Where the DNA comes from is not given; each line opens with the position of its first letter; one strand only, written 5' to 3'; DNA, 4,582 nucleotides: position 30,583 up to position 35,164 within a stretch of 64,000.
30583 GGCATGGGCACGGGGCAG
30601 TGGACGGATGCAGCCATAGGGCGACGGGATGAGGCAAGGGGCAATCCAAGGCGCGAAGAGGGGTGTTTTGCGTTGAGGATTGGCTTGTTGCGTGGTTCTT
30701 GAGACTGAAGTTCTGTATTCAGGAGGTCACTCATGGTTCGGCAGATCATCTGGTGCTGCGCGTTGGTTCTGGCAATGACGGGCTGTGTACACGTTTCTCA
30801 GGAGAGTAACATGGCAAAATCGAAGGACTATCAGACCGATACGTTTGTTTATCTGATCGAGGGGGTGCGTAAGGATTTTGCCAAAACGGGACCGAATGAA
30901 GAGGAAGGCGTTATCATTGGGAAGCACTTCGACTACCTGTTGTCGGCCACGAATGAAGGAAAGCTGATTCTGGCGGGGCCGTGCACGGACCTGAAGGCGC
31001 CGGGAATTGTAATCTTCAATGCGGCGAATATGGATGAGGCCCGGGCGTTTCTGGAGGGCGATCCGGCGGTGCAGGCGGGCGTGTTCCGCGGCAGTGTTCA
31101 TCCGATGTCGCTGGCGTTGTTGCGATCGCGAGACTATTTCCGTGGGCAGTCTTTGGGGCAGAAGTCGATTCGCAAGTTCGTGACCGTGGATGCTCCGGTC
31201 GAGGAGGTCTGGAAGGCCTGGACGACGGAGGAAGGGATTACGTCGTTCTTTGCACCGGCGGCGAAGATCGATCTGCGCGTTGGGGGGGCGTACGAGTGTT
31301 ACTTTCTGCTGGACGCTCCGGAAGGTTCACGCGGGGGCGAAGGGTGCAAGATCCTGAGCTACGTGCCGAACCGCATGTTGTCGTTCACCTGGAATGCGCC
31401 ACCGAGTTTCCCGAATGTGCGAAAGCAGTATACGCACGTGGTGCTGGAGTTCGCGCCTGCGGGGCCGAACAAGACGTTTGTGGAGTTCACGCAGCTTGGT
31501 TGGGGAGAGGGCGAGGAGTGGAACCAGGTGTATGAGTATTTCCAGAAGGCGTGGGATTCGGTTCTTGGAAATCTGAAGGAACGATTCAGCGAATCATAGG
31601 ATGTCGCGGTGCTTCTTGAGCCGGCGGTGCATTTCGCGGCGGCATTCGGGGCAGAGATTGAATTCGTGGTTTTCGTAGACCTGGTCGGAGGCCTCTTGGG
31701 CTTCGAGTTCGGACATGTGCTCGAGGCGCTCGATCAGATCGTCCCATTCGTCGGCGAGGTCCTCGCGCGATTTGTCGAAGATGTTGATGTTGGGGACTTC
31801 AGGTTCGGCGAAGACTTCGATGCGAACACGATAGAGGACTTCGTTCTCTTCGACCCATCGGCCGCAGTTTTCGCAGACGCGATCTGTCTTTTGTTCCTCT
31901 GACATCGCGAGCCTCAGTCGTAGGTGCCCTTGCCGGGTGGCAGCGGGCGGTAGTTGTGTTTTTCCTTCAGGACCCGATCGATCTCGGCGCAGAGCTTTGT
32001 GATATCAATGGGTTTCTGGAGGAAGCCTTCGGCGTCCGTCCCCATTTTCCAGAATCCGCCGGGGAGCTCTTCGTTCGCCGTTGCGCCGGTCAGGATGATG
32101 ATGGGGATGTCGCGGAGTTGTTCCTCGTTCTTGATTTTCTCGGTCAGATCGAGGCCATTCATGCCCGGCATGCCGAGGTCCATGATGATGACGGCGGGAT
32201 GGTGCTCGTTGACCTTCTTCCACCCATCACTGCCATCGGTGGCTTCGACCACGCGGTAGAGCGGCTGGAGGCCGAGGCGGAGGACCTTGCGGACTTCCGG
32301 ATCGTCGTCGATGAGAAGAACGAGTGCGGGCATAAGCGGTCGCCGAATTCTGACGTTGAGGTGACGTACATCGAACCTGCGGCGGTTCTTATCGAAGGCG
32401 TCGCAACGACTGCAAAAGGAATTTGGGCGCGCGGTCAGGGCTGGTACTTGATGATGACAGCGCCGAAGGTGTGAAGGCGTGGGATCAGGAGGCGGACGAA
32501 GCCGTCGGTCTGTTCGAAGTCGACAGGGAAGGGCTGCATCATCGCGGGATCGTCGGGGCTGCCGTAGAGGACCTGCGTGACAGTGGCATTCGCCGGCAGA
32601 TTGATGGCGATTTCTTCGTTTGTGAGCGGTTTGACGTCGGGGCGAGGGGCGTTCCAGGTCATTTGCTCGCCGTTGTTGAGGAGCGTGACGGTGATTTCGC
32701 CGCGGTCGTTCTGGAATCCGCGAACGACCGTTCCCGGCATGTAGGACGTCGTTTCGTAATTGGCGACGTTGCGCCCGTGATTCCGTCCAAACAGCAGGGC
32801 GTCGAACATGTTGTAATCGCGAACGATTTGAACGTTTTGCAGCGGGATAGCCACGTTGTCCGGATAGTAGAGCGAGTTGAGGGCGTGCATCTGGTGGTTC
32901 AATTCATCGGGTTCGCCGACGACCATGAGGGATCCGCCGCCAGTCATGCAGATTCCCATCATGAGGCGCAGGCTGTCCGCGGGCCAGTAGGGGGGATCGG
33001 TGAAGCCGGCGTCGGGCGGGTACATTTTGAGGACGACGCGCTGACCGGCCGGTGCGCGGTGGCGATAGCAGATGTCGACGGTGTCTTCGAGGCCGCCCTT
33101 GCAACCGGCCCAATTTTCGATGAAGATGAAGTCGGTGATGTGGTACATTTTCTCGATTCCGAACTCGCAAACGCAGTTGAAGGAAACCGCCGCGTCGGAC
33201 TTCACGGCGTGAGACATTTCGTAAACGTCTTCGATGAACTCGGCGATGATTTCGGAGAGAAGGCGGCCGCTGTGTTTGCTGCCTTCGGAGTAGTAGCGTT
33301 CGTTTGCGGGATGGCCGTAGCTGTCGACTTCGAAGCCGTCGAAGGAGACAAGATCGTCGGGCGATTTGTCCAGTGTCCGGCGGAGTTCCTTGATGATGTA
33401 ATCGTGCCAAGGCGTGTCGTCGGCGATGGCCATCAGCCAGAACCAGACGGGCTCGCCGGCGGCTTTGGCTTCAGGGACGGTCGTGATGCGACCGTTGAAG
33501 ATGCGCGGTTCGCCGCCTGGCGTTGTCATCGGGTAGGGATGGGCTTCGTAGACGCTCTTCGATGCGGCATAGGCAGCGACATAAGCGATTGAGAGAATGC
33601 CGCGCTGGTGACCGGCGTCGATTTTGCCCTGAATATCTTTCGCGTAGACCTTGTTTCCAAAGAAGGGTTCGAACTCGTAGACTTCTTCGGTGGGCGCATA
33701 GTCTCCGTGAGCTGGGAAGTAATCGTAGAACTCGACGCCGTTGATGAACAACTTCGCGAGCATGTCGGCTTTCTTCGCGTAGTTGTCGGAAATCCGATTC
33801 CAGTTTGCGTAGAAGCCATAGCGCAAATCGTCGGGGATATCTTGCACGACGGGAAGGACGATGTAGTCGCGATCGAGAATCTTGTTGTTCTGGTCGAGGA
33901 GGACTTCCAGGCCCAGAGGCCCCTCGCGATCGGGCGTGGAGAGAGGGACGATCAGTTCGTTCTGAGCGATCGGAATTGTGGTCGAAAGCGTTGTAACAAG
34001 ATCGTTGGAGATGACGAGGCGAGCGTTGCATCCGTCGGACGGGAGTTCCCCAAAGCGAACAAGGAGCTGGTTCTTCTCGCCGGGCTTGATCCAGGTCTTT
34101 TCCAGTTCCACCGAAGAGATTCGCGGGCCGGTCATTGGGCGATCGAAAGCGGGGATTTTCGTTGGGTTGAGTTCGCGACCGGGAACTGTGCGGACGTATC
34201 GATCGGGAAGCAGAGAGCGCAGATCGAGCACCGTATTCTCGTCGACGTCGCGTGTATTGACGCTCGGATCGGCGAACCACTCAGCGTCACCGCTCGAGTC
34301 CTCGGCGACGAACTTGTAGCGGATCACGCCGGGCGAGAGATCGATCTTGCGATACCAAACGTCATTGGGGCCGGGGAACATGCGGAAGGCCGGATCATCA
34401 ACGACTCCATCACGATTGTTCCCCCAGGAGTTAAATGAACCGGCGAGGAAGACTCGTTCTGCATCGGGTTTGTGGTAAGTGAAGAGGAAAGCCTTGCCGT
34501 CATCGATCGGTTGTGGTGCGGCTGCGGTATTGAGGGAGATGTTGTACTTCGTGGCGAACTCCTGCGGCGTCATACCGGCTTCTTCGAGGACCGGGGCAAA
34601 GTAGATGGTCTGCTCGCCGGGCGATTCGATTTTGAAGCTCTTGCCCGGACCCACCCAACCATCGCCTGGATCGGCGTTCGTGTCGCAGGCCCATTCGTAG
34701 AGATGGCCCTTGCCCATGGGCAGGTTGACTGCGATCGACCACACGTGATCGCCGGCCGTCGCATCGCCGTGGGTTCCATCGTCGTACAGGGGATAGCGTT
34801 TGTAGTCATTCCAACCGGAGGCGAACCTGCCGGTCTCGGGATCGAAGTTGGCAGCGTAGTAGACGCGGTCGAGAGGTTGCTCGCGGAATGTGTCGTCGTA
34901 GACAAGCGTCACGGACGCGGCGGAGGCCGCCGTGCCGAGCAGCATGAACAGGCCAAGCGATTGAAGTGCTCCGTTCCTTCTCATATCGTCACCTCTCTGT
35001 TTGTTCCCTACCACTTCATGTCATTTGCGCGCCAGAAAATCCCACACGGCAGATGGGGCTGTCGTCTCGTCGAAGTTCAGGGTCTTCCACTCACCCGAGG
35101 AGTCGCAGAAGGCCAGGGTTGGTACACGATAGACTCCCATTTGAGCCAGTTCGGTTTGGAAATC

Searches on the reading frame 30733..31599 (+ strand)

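Call 11: search_protein_families(library=pfam, proteins=[window:30733-31599:+])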
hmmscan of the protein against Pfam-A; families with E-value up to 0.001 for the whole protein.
window:30733-31599:+ (288 aa): 3 families
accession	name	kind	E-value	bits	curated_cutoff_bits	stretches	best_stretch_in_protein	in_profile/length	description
PF08327.17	AHSA1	-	1.3e-21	77.5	22.1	1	153-285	1-124/125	Activator of Hsp90 ATPase homolog 1-like protein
PF03795.20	YCII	-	2.2e-09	38.1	24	1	56-119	15-87/95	YCII-related domain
PF10604.15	Polyketide_cyc2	-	0.00022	21.9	27.4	1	145-285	3-141/142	Polyketide cyclase / dehydrase and lipid transport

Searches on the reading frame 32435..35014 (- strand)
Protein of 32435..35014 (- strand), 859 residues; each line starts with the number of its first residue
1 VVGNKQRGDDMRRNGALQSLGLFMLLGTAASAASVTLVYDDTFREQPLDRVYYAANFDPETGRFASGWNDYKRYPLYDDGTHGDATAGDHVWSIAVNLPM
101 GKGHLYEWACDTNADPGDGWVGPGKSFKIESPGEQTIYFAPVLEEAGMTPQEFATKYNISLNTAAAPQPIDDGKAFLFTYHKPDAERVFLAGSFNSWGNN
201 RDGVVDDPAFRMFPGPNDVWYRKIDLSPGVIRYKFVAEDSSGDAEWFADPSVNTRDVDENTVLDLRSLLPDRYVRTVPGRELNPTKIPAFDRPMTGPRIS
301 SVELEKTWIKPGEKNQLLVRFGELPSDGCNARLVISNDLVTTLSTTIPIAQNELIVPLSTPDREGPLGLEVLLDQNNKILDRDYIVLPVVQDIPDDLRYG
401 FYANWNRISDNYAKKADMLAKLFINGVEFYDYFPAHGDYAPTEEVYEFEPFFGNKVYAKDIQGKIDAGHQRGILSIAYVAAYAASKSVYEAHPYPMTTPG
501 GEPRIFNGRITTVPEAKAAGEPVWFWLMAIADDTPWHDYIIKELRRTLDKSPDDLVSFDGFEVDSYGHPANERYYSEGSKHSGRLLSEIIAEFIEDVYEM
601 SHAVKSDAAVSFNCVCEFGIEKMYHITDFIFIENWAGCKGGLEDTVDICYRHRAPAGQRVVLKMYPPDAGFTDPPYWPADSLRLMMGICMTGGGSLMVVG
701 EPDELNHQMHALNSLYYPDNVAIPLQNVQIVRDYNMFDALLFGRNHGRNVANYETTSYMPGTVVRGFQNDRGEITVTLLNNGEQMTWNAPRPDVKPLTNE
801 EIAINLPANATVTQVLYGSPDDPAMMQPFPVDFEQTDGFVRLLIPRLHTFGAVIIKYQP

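Call 11: search_protein_families(library=pfam, proteins=[window:32435-35014:-])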
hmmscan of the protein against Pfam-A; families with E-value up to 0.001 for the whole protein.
window:32435-35014:- (859 aa): 2 families
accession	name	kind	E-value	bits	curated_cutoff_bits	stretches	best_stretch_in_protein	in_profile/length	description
PF13199.12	Glyco_hydro_66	-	2e-33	116.3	23.7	1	369-848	67-540/546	Glycosyl hydrolase family 66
PF02922.24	CBM_48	-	3.5e-05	24.5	22.4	0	174-250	11-81/83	Carbohydrate-binding module 48 (Isoamylase N-terminal domain)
